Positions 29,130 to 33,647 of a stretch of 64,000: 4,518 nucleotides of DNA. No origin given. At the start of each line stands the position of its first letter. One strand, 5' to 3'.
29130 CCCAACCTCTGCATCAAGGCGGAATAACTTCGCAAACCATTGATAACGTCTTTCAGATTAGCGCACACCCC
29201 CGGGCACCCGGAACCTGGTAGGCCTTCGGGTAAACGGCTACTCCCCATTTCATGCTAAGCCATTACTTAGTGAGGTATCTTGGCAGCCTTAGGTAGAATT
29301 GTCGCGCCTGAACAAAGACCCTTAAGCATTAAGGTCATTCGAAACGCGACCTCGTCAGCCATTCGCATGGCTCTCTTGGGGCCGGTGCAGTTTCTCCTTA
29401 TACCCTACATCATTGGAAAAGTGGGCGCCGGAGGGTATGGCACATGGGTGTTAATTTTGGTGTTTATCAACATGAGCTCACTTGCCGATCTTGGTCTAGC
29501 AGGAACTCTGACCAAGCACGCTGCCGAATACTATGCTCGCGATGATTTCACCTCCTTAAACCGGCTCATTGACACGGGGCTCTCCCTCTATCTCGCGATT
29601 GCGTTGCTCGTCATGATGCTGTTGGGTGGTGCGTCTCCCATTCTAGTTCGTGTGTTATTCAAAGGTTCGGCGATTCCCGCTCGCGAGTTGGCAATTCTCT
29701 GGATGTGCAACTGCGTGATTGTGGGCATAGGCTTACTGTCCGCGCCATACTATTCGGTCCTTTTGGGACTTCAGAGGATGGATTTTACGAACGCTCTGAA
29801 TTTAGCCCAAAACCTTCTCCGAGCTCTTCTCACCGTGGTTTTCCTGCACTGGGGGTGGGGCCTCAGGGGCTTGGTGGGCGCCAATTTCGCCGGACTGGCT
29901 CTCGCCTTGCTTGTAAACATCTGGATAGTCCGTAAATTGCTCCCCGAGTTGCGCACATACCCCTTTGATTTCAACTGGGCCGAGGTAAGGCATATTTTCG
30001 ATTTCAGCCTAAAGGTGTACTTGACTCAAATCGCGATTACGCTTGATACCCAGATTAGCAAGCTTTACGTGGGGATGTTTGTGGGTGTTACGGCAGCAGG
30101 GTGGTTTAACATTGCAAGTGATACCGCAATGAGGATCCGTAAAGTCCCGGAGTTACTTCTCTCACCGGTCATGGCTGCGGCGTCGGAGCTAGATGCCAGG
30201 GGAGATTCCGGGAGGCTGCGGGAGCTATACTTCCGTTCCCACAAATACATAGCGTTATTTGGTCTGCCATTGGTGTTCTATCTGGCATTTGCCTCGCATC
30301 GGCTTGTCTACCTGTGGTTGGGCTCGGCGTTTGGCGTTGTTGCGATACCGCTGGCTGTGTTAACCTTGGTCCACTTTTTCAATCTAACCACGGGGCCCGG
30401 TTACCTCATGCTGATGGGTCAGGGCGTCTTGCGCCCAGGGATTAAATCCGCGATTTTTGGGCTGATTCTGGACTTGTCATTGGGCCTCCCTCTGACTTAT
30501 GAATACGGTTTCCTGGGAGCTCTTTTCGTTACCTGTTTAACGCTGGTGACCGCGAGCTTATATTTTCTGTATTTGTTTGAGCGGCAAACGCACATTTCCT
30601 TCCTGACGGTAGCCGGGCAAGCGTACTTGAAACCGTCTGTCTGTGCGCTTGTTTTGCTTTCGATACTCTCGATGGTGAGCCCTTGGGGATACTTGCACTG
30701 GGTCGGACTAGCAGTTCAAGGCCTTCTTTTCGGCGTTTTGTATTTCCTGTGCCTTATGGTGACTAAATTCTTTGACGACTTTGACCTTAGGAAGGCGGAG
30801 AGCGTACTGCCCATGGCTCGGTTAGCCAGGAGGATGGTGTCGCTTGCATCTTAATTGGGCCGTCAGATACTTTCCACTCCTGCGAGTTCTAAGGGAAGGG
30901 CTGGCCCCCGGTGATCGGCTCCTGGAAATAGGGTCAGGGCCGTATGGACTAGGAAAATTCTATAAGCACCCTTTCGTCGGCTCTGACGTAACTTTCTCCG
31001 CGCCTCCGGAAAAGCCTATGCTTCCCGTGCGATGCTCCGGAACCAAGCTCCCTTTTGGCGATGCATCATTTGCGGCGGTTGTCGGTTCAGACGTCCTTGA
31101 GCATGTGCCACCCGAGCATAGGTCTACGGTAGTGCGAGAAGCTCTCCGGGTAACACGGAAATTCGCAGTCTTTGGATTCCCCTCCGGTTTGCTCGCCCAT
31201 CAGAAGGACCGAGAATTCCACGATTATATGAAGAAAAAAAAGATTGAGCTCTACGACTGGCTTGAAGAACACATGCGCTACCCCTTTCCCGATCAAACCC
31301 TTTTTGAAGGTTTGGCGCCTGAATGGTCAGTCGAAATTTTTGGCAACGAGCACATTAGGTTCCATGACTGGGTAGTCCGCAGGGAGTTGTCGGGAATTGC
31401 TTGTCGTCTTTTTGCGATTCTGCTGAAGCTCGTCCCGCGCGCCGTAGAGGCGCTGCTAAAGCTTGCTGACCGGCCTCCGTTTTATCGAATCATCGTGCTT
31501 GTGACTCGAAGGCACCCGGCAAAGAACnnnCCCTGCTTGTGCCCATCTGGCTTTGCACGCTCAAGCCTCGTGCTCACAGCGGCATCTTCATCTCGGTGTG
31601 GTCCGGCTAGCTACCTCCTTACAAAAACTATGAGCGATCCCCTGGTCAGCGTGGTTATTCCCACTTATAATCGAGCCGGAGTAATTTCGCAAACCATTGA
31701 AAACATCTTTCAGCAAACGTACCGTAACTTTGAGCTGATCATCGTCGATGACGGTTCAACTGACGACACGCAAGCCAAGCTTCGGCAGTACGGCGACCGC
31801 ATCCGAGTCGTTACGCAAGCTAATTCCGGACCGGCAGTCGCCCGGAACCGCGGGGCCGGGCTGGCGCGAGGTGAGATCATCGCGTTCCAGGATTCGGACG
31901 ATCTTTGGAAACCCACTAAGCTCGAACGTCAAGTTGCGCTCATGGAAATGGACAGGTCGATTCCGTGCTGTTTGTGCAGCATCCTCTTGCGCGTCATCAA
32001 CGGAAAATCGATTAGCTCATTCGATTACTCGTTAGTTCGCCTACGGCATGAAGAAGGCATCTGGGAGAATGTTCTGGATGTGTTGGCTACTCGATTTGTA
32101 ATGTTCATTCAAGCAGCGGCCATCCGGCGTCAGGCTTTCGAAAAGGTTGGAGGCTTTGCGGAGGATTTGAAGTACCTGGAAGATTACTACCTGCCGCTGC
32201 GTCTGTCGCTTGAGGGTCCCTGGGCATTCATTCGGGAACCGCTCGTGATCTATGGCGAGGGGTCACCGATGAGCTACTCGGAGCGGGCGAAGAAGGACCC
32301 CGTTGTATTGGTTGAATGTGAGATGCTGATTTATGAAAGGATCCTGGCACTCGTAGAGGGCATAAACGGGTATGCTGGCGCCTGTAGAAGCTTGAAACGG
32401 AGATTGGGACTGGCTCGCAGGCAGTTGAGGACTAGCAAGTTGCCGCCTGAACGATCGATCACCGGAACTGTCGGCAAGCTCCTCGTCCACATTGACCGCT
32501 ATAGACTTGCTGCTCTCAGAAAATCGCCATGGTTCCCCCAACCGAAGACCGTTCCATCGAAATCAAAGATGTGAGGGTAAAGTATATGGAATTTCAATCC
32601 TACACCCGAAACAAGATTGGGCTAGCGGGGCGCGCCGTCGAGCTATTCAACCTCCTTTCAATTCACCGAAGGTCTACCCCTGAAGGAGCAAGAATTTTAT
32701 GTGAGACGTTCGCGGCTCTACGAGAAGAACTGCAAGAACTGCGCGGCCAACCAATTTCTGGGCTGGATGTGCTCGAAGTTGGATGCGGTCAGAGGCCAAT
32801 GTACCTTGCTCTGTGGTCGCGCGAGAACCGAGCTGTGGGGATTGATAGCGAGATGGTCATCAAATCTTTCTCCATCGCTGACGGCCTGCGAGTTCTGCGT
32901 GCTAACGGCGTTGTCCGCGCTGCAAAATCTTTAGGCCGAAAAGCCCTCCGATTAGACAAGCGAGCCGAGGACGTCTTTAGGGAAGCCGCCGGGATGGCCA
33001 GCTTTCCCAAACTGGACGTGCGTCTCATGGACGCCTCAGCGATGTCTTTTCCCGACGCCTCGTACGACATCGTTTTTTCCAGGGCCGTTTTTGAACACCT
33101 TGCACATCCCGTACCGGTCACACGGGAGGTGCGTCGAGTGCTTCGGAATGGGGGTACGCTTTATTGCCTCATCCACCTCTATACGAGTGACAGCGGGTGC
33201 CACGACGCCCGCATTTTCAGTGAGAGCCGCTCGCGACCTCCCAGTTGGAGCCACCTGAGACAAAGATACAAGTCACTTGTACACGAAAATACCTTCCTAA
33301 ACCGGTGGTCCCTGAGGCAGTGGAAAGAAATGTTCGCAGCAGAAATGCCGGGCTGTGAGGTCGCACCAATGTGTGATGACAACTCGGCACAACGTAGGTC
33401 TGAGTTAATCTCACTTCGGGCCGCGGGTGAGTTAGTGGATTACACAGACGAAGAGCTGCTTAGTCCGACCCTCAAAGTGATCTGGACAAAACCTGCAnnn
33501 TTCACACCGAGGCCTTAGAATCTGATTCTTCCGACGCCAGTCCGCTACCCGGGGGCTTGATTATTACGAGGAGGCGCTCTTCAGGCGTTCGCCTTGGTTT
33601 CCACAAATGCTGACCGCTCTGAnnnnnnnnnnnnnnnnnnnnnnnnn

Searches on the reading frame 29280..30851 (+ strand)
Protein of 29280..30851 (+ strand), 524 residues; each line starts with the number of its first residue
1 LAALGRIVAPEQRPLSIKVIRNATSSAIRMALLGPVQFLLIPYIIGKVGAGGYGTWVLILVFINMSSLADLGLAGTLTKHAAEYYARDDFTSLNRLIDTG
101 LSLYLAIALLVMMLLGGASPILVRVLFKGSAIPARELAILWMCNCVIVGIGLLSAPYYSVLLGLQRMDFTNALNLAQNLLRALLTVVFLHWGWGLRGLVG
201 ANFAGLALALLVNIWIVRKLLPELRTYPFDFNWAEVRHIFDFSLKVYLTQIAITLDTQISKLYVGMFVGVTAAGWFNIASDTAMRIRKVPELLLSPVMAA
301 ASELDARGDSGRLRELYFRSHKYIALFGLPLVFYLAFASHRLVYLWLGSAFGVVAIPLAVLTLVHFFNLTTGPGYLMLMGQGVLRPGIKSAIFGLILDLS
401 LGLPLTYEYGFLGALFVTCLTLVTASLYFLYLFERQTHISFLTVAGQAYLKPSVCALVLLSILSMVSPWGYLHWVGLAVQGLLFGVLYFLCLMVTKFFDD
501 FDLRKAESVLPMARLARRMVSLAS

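Call 13: search_protein_families(library=pfam, proteins=[window:29280-30851:+], max_evalue=0.001)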
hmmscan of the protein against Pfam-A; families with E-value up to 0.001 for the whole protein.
window:29280-30851:+ (524 aa): 2 families
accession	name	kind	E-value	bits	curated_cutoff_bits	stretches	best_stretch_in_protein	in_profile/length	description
PF13440.11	Polysacc_synt_3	-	2.5e-15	56.9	23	1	166-351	108-288/293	Polysaccharide biosynthesis protein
PF01943.22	Polysacc_synt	-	1.3e-11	44.9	28.2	1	30-287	15-255/274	Polysaccharide biosynthesis protein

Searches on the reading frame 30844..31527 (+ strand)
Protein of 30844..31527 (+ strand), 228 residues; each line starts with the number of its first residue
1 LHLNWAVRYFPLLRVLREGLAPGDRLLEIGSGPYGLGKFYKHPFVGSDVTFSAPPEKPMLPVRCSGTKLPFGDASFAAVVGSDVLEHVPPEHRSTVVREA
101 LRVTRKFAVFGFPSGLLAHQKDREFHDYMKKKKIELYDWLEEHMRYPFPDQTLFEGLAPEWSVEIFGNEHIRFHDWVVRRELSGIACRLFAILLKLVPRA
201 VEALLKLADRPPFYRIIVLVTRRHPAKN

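Call 15: search_protein_families(library=pfam, proteins=[window:30844-31527:+], max_evalue=0.001)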
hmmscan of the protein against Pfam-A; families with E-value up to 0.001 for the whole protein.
window:30844-31527:+ (228 aa): 2 families
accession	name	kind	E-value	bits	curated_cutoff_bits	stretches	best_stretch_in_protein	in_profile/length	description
PF08241.18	Methyltransf_11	-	6.4e-06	27.2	21.2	1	62-106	47-89/95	Methyltransferase domain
PF13649.12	Methyltransf_25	-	0.00021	22.3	27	1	62-105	51-94/97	Methyltransferase domain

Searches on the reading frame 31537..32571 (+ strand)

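Call 15: search_protein_families(library=pfam, proteins=[window:31537-32571:+], max_evalue=0.001)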
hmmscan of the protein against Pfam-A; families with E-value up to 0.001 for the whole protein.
window:31537-32571:+ (345 aa): 3 families
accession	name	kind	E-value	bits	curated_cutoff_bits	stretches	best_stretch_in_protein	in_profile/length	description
PF00535.33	Glycos_transf_2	-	8.2e-35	120.7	23.3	1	38-144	1-112/168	Glycosyl transferase family 2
PF10111.15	Glyco_tranf_2_2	-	9.1e-21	75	27.3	1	38-225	1-201/276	Glycosyltransferase like family 2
PF13641.12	Glyco_tranf_2_3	-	4.8e-14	53.4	27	1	37-136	3-111/230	Glycosyltransferase like family 2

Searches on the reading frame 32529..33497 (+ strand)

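Call 15: search_protein_families(library=pfam, proteins=[window:32529-33497:+], max_evalue=0.001)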
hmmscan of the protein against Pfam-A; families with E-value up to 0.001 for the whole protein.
window:32529-33497:+ (323 aa): 5 families
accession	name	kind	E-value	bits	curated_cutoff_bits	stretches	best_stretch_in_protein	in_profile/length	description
PF08241.18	Methyltransf_11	-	4.4e-15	56.5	21.2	1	144-213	28-95/95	Methyltransferase domain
PF13489.12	Methyltransf_23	-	2.9e-12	47.1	27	1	61-270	6-155/164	Methyltransferase domain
PF13649.12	Methyltransf_25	-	2.5e-10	41.3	27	1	150-209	37-97/97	Methyltransferase domain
PF13847.12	Methyltransf_31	-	3e-07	30.6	27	1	161-212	55-108/145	Methyltransferase domain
PF08242.18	Methyltransf_12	-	1.8e-06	29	30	1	160-211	49-98/98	Methyltransferase domain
